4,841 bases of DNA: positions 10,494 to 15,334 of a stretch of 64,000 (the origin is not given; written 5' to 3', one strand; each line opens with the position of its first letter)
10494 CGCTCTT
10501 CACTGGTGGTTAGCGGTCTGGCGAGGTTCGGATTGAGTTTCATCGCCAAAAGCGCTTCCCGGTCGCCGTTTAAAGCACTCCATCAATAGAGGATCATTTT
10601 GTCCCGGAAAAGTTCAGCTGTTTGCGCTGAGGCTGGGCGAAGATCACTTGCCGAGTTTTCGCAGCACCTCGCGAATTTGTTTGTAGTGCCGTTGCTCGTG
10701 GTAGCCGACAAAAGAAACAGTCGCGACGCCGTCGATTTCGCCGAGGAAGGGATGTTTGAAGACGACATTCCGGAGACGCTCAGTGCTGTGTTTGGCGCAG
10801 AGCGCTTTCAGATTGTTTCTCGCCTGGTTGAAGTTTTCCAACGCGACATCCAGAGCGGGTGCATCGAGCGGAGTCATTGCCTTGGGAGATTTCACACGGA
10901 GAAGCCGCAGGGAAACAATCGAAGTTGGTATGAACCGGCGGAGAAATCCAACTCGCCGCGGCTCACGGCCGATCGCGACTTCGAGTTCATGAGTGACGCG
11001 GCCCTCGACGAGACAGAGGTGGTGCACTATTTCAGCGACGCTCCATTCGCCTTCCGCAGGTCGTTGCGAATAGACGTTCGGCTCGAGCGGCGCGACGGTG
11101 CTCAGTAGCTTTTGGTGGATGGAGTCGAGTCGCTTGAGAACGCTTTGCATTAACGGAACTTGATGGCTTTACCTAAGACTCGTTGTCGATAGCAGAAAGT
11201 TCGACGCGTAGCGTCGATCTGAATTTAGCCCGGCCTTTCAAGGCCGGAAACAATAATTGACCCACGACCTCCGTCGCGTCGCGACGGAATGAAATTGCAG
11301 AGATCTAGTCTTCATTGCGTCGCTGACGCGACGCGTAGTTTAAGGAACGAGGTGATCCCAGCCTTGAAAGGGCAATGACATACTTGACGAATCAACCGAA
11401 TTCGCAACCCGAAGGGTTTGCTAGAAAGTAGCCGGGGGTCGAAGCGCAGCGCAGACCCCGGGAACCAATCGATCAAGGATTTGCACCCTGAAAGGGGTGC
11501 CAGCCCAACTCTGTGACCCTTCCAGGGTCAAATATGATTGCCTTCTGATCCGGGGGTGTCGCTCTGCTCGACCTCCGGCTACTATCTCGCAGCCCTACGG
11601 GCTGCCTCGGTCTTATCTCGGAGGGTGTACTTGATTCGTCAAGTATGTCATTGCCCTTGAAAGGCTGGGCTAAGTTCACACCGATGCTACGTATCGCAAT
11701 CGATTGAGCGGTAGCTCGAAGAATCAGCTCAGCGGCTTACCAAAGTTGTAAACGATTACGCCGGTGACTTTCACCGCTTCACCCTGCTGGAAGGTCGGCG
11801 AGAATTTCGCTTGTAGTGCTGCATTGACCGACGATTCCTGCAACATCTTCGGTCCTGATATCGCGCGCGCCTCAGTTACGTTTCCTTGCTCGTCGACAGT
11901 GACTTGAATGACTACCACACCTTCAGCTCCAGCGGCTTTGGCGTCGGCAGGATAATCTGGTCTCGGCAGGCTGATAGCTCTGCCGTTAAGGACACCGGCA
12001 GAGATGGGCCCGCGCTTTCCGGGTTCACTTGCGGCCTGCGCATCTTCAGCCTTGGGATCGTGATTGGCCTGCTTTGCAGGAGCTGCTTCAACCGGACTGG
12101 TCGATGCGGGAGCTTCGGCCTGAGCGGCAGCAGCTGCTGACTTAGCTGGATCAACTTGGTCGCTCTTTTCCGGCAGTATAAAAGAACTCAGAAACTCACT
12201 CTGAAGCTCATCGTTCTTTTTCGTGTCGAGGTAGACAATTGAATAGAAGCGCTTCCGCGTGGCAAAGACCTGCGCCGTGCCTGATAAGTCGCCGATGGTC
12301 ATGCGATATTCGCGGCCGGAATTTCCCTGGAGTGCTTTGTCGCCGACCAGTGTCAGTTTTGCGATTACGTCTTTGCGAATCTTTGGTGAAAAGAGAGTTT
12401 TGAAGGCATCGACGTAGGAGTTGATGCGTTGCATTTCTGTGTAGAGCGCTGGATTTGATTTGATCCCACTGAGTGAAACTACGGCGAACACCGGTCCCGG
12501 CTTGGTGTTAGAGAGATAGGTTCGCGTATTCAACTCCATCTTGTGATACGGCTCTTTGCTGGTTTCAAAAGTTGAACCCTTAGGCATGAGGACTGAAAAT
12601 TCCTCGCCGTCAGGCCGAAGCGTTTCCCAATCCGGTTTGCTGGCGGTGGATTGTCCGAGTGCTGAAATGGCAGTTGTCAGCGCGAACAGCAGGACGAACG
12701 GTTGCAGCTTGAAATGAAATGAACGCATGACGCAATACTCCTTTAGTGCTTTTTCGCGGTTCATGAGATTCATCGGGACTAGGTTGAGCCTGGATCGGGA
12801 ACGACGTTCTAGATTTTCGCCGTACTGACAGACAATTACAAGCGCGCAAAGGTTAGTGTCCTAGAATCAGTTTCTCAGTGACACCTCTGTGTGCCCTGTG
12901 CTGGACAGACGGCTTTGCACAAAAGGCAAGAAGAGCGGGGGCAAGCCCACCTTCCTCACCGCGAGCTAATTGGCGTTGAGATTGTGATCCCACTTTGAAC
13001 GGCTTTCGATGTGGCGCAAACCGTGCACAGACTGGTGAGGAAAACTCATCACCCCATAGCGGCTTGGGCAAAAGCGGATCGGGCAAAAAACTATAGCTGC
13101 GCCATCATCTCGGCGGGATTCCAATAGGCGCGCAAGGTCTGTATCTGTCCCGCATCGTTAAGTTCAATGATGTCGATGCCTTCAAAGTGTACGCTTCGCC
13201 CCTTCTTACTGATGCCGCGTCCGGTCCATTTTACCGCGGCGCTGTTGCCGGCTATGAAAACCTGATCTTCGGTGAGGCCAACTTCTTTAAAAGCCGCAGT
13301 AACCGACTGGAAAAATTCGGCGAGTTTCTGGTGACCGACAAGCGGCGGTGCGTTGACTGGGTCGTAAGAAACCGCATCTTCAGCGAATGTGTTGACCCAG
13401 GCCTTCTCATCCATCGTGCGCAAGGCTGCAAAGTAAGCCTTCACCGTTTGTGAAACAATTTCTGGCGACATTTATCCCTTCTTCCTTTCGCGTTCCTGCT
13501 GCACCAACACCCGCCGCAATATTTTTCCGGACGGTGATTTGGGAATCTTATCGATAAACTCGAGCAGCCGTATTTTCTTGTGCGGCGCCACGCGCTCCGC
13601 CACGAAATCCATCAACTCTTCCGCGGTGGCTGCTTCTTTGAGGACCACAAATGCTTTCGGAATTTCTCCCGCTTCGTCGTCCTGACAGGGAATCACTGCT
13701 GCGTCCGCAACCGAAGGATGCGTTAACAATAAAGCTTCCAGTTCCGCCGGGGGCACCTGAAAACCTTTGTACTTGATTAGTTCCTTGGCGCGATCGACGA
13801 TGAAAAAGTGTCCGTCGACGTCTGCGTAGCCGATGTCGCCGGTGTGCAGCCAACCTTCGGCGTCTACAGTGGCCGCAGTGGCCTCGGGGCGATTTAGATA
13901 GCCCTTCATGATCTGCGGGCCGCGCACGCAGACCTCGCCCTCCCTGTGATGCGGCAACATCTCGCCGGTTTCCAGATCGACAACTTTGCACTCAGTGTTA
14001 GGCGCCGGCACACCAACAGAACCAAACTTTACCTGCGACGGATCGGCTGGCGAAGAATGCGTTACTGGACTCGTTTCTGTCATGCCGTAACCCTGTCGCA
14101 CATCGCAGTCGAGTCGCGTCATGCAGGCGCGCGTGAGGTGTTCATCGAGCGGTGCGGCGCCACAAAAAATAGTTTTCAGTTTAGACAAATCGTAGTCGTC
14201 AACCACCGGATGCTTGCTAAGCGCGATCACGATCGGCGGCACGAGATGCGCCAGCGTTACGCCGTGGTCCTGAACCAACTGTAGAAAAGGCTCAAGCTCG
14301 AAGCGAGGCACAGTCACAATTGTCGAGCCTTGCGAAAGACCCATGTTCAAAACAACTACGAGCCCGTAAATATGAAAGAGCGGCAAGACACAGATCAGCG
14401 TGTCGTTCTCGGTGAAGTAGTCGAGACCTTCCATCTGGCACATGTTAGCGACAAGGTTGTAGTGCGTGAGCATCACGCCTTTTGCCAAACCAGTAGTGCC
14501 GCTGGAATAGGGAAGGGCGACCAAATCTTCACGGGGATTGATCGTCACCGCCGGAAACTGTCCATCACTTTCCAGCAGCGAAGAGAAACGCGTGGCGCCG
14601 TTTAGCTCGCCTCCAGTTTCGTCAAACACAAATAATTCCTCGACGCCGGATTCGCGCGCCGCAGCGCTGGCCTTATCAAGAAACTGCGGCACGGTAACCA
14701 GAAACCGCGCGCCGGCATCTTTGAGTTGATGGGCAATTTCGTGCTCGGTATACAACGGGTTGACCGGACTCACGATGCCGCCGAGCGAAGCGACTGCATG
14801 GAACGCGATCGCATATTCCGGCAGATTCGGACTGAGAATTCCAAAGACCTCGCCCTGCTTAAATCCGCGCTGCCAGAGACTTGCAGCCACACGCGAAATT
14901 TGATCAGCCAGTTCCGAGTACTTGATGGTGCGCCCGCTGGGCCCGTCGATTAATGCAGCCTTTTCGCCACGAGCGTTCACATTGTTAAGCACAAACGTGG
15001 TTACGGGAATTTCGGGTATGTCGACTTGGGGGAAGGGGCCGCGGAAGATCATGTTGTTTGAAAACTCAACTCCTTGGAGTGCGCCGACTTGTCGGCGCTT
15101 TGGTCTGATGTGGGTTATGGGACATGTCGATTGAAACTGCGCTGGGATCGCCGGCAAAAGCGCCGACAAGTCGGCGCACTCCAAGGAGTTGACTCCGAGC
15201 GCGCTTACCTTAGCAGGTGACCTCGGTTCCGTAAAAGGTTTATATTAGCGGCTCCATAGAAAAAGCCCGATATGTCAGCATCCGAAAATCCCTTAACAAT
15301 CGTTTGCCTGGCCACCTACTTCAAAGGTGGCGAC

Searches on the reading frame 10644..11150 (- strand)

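Call 84: search_protein_families(library=pfam, proteins=[window:10644-11150:-], max_evalue=0.01)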
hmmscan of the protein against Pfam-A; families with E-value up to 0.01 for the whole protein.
window:10644-11150:- (168 aa): 2 families
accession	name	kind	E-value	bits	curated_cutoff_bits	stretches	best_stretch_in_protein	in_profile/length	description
PF12867.12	DinB_2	-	3.2e-15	57.2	24.8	1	8-159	2-128/128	DinB superfamily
PF05163.17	DinB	-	0.00083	19.8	23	1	12-167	16-146/165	DinB family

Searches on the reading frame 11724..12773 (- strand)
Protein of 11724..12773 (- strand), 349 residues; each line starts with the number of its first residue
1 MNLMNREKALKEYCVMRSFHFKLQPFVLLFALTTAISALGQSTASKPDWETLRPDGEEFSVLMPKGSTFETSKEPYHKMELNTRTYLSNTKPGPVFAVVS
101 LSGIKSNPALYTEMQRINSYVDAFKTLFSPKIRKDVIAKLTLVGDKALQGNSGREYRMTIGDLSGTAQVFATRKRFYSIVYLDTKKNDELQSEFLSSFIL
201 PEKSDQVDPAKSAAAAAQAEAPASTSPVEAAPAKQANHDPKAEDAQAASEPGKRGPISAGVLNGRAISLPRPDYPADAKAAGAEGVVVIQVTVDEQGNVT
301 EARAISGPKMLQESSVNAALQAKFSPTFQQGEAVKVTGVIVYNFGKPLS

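Call 84: search_protein_families(library=pfam, proteins=[window:11724-12773:-], max_evalue=0.01)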
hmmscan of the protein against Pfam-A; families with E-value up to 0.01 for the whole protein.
window:11724-12773:- (349 aa): 1 family
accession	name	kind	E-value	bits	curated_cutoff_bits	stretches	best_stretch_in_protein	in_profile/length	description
PF03544.19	TonB_C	-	9.2e-16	58.5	24.6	1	270-344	1-77/79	Gram-negative bacterial TonB protein C-terminal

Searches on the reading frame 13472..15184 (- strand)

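Call 93: search_protein_families(library=pfam, proteins=[window:13472-15184:-], max_evalue=0.00001)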
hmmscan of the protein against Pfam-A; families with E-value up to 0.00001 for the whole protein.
window:13472-15184:- (570 aa): 2 families
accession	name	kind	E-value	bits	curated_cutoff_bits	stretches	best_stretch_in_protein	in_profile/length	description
PF00501.34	AMP-binding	-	7.3e-99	331.6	29.9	1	68-430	4-384/384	AMP-binding enzyme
PF13193.12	AMP-binding_C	-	7.3e-19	68.9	24.5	1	481-554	1-76/76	AMP-binding enzyme C-terminal domain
